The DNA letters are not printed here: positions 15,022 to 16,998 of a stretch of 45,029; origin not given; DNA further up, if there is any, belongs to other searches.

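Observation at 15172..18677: Three-gene redox module: cNMP-binding/Grx-like/TrxR-like flavoprotein without redox cysteines, zf-UBP protein, Rieske-FAD reductase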

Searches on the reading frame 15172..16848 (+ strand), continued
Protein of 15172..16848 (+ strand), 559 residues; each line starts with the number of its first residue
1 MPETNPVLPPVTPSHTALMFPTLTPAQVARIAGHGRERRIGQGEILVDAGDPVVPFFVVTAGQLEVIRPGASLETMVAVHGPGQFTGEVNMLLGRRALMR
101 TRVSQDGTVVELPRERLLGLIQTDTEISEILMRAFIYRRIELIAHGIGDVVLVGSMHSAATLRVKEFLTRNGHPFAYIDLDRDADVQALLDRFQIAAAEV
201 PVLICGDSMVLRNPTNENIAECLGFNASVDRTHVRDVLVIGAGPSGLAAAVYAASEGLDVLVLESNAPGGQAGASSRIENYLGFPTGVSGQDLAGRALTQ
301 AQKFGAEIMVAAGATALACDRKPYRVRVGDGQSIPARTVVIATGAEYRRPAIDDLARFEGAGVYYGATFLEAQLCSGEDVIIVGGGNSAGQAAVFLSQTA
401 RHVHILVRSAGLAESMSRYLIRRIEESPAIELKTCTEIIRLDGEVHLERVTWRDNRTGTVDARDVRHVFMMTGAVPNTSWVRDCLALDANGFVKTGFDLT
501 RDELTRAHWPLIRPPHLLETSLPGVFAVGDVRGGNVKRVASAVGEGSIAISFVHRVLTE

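Call 16: find_encoding_contigs(protein=P0007, flank=6000, max_places=3)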
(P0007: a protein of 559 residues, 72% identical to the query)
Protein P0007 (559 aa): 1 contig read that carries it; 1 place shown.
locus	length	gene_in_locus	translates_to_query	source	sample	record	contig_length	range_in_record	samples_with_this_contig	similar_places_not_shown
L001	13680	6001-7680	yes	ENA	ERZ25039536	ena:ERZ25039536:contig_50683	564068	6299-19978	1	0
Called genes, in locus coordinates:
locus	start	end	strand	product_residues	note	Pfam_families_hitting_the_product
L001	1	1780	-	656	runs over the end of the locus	PF00884:Sulfatase, PF01663:Phosphodiest, PF13428:TPR_14 (faint), PF16347:SGSH_C, PF13432:TPR_16 (weak), PF14559:TPR_19, PF13432:TPR_16, PF14559:TPR_19 (weak), +8 more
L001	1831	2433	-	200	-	PF01522:Polysacc_deac_1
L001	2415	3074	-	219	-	-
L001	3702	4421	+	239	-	-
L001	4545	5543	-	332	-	-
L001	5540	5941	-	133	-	PF04237:YjbR (weak)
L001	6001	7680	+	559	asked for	PF00027:cNMP_binding, PF01946:Thi4 (weak), PF00890:FAD_binding_2 (weak), PF01266:DAO (weak), PF07992:Pyr_redox_2, PF12831:FAD_oxidored (weak), PF13450:NAD_binding_8 (weak), PF13738:Pyr_redox_3, +4 more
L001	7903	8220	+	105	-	PF00076:RRM_1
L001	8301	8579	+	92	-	PF00313:CSD (weak)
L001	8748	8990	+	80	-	PF01192:RNA_pol_Rpb6 (weak)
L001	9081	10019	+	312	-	-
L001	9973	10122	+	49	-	-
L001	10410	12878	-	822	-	PF00989:PAS, PF08448:PAS_4, PF13188:PAS_8, PF13426:PAS_9, PF08447:PAS_3, PF00989:PAS, PF08447:PAS_3, PF08448:PAS_4, +9 more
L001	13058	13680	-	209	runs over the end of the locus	PF00072:Response_reg, PF00196:GerE, PF08281:Sigma70_r4_2, PF13518:HTH_28 (faint)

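Call 17: find_encoding_contigs(protein=P0118, flank=6000, max_places=3)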
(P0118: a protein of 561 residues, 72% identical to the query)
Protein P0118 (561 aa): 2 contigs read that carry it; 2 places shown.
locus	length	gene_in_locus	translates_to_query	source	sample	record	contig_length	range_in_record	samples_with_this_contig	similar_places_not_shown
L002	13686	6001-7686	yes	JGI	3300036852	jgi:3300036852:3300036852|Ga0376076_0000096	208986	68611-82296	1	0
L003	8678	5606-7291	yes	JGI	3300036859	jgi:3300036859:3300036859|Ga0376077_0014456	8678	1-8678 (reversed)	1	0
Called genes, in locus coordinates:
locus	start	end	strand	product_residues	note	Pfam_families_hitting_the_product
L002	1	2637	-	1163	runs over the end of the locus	PF13620:CarboxypepD_reg, PF13715:CarbopepD_reg_2 (weak), PF25183:OMP_b-brl_4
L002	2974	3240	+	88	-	PF12543:DUF3738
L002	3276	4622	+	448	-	PF00144:Beta-lactamase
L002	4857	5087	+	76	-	-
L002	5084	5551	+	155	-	PF01850:PIN (weak)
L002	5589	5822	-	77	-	-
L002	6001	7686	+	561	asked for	PF00027:cNMP_binding, PF01946:Thi4 (weak), PF01266:DAO (weak), PF07992:Pyr_redox_2, PF12831:FAD_oxidored (weak), PF13450:NAD_binding_8 (weak), PF13738:Pyr_redox_3, PF00070:Pyr_redox (weak), +1 more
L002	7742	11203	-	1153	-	PF13620:CarboxypepD_reg, PF17210:SdrD_B (faint), PF25183:OMP_b-brl_4, PF00593:TonB_dep_Rec_b-barrel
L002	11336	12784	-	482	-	PF14691:Fer4_20, PF00070:Pyr_redox (faint), PF01266:DAO (faint), PF07992:Pyr_redox_2, PF12831:FAD_oxidored (weak), PF13450:NAD_binding_8, PF01593:Amino_oxidase (weak), PF07992:Pyr_redox_2, +2 more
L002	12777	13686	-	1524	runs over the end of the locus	PF00310:GATase_2, PF04898:Glu_syn_central, PF01645:Glu_synthase, PF01493:GXGXG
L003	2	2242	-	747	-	?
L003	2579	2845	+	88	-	PF12543:DUF3738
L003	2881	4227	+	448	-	PF00144:Beta-lactamase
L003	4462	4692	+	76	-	-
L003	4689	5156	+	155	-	PF01850:PIN (weak)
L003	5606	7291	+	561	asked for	PF00027:cNMP_binding, PF01946:Thi4 (weak), PF01266:DAO (weak), PF07992:Pyr_redox_2, PF12831:FAD_oxidored (weak), PF13450:NAD_binding_8 (weak), PF13738:Pyr_redox_3, PF00070:Pyr_redox (weak), +1 more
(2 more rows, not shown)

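Call 18: find_encoding_contigs(protein=P0068, flank=6000, max_places=3)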
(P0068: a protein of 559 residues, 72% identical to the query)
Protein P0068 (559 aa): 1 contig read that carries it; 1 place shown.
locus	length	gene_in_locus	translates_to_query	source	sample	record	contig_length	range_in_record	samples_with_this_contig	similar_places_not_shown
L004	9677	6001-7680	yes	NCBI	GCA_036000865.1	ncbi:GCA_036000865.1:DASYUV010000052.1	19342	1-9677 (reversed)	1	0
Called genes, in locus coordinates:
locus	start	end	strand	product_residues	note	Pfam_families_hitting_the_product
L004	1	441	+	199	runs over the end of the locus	PF00111:Fer2, PF01799:Fer2_2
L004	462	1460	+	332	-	PF00941:FAD_binding_5, PF03450:CO_deh_flav_C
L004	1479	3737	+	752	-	PF01315:Ald_Xan_dh_C, PF02738:MoCoBD_1, PF20256:MoCoBD_2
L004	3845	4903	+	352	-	PF00248:Aldo_ket_red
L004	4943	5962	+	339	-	PF08240:ADH_N, PF00107:ADH_zinc_N, PF13602:ADH_zinc_N_2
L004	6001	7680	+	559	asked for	PF00027:cNMP_binding, PF01946:Thi4 (weak), PF01266:DAO, PF07992:Pyr_redox_2, PF12831:FAD_oxidored, PF13450:NAD_binding_8, PF13738:Pyr_redox_3, PF00070:Pyr_redox, +3 more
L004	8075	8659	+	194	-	PF00211:Guanylate_cyc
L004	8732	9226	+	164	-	PF00210:Ferritin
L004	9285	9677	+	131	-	PF00106:adh_short, PF08659:KR, PF13561:adh_short_C2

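Call 29: find_related_loci(query=A2, collection=genome_contigs, flank=8000)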
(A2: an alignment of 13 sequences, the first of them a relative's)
Query A2 (559 aa) in genome_contigs; peptide patterns used: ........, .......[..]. (x = any residue, [..] = any of these).
600 stretches matched a pattern (row limit reached: there are more); 594 encode a relative of the query (tblastn E <= 1e-3); the best 80 are kept; 80 distinct loci.
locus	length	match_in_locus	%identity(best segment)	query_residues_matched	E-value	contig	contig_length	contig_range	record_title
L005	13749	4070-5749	68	2-559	0e+0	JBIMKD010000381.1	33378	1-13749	MAG: Chromatiales bacterium isolate Frasassi PCtopBin12 k141_778000, whole genome shotgun sequence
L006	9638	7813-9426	67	20-557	0e+0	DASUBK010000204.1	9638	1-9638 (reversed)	MAG TPA_asm: Terriglobales bacterium isolate SMAG_U2519 k141_1312707, whole genome shotgun sequence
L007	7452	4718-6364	65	10-559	0e+0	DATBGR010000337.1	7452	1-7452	MAG TPA_asm: Nitrososphaeraceae archaeon isolate SMAG_U3842 k141_173254, whole genome shotgun sequence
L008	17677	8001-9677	67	1-559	0e+0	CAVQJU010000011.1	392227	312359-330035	MAG: uncultured Acidobacteriota bacterium isolate MFD02242.bin.2.39 genome assembly, contig: contig_31487, whole genome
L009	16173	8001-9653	68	9-559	0e+0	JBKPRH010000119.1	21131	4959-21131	MAG: Acidobacteriota bacterium isolate GS_EKS_MAG_00054 GS_EKS_000002589274, whole genome shotgun sequence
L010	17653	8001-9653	68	8-559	0e+0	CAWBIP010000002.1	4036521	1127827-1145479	MAG: uncultured Verrucomicrobiae bacterium isolate MFD03346.bin.1.129 genome assembly, contig: contig_2756, whole genome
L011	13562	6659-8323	64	9-559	0e+0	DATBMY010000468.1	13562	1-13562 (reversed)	MAG TPA_asm: Blastocatellia bacterium isolate SMAG_U4010 k141_4464216, whole genome shotgun sequence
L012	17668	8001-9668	65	3-559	0e+0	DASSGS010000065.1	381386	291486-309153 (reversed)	MAG TPA_asm: Candidatus Acidoferrum sp. isolate SMAG_U1039 k141_1336671, whole genome shotgun sequence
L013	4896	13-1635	65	19-559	0e+0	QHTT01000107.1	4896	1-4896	MAG: Gemmatimonadetes bacterium isolate AG45 14_1009_05_20cm_scaffold_14629_curated, whole genome shotgun sequence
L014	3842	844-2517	65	2-559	0e+0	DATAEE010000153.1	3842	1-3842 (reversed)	MAG TPA_asm: Vicinamibacterales bacterium isolate SMAG_U6769 k141_1544295, whole genome shotgun sequence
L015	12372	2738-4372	65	13-557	0e+0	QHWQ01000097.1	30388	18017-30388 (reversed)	MAG: Acidobacteria bacterium isolate gp6 AA39 14_1009_09_20cm_scaffold_3316_curated, whole genome shotgun sequence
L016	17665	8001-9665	66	5-559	0e+0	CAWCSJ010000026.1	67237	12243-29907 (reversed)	MAG: uncultured Acidobacteriaceae bacterium isolate MFD05377.bin.2.20 genome assembly, contig: contig_78697, whole genom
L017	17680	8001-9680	67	2-559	0e+0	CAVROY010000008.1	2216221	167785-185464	MAG: uncultured Acidobacteriaceae bacterium isolate MFD09603.bin.2.235 genome assembly, contig: contig_666, whole genome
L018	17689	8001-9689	63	1-559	0e+0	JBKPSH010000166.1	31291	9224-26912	MAG: Acidobacteriota bacterium isolate GS_EKS_MAG_00027 GS_EKS_000001718816, whole genome shotgun sequence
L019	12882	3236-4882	63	10-559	0e+0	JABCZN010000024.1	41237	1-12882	MAG: Acidobacteria bacterium isolate Inc-BW-C-12-M_MAG69 Ga0210394_10001293, whole genome shotgun sequence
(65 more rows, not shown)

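Call 48: search_dna_similar(query=window:15172-16848:+, collection=plasmids, mode=protein, max_evalue=1e-60, max_rows=40)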
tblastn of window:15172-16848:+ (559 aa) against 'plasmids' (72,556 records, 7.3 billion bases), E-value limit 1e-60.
Records with a match: 145; places in all: 188; records where one place covers at least 80% of the query: 126.
Best place of each record, by identity: 60-80% 1; <60% 144.
By first word of the organism name: Rhizobium 33; Ralstonia 15; Paraburkholderia 12; Agrobacterium 12; Rhodococcus 11; Caballeronia 9; Cupriavidus 7; Streptomyces 6; Burkholderia 5; Deinococcus 5; and 18 more.
By predicted mobility (MOB-suite, as given by PLSDB): non-mobilizable 96; mobilizable 31; conjugative 18.
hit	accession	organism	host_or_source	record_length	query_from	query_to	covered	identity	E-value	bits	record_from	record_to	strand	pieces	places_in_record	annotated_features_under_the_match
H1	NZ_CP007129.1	Gemmatirosa kalamazoonensis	-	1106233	4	557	99%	63.8%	0e+0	709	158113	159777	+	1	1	record has no annotation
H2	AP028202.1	Paraburkholderia largidicola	Physopelta gutta,midgut,Midgut crypts ...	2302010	19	557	96%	49.4%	1e-145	471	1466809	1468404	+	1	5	FAD-dependent oxidoreductase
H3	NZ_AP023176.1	Paraburkholderia largidicola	Physopelta gutta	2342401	19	557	96%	49.4%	2e-145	470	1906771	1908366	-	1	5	none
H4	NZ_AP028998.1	Paraburkholderia sp. 22B1P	-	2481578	19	557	96%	49.3%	3e-145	470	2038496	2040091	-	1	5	none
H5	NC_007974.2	Cupriavidus metallidurans CH34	-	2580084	14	559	98%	48.5%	1e-141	459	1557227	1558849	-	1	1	none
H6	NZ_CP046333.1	Cupriavidus metallidurans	sedimentation pond in a zinc factory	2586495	14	559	98%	48.5%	1e-141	459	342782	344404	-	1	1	none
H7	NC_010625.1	Paraburkholderia phymatum STM815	-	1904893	13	557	97%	47.4%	7e-129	422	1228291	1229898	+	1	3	record has no annotation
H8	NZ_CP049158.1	Caballeronia sp. SBC1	whole organism,soil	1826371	19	557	96%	48.0%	8e-138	448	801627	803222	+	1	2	none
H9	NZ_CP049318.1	Caballeronia sp. SBC2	whole organism,soil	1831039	19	557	96%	48.0%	8e-138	448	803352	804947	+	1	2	none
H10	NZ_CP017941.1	Phyllobacterium zundukense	Oxytropis triphylla,cell culture,root ...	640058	20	554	96%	47.6%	2e-144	468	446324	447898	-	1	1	FAD-dependent oxidoreductase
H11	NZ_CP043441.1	Cupriavidus campinensis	cell culture,soil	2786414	11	557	98%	46.4%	1e-136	445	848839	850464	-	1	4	none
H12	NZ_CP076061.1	Cupriavidus sp. EM10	Pure-cultured cell,sewage water sludge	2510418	19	557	96%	46.9%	2e-134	439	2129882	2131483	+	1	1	none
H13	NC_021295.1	Caballeronia insecticola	-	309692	3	559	100%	45.1%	7e-122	402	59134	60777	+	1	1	FAD-dependent oxidoreductase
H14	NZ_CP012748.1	Paraburkholderia caribensis MBA4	soil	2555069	13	559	98%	45.8%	4e-125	412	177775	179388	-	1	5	none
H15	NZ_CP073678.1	Cupriavidus sp. KK10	Isolate,A bacterial consortium from ...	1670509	19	557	96%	46.4%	6e-128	420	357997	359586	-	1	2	none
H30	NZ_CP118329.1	Rhodococcus sp. DK17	pure culture,crude oil-contaminated soil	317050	8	554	98%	44.8%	4e-133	435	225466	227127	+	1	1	FAD-dependent oxidoreductase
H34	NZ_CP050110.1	Rhizobium leguminosarum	Trifolium repens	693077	19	559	97%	45.1%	1e-123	407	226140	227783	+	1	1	FAD-dependent oxidoreductase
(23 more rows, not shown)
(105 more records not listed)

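Call 49: get_annotated_region(hit=H5, flank=5000)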
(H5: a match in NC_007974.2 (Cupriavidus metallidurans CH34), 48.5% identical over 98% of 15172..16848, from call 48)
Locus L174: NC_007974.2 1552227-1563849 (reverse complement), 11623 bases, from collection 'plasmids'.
description: Cupriavidus metallidurans CH34 megaplasmid, complete sequence
organism: Cupriavidus metallidurans CH34 (NCBI taxid 266264)
taxonomy: Bacteria; Pseudomonadota; Betaproteobacteria; Burkholderiales; Burkholderiaceae; Cupriavidus; Cupriavidus metallidurans; Cupriavidus metallidurans CH34
host: -; source: -; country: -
typing (MOB-suite, as given by PLSDB): mobilizable; replicon rep_cluster_104,rep_cluster_1581,rep_cluster_80; relaxase MOBP,MOBP
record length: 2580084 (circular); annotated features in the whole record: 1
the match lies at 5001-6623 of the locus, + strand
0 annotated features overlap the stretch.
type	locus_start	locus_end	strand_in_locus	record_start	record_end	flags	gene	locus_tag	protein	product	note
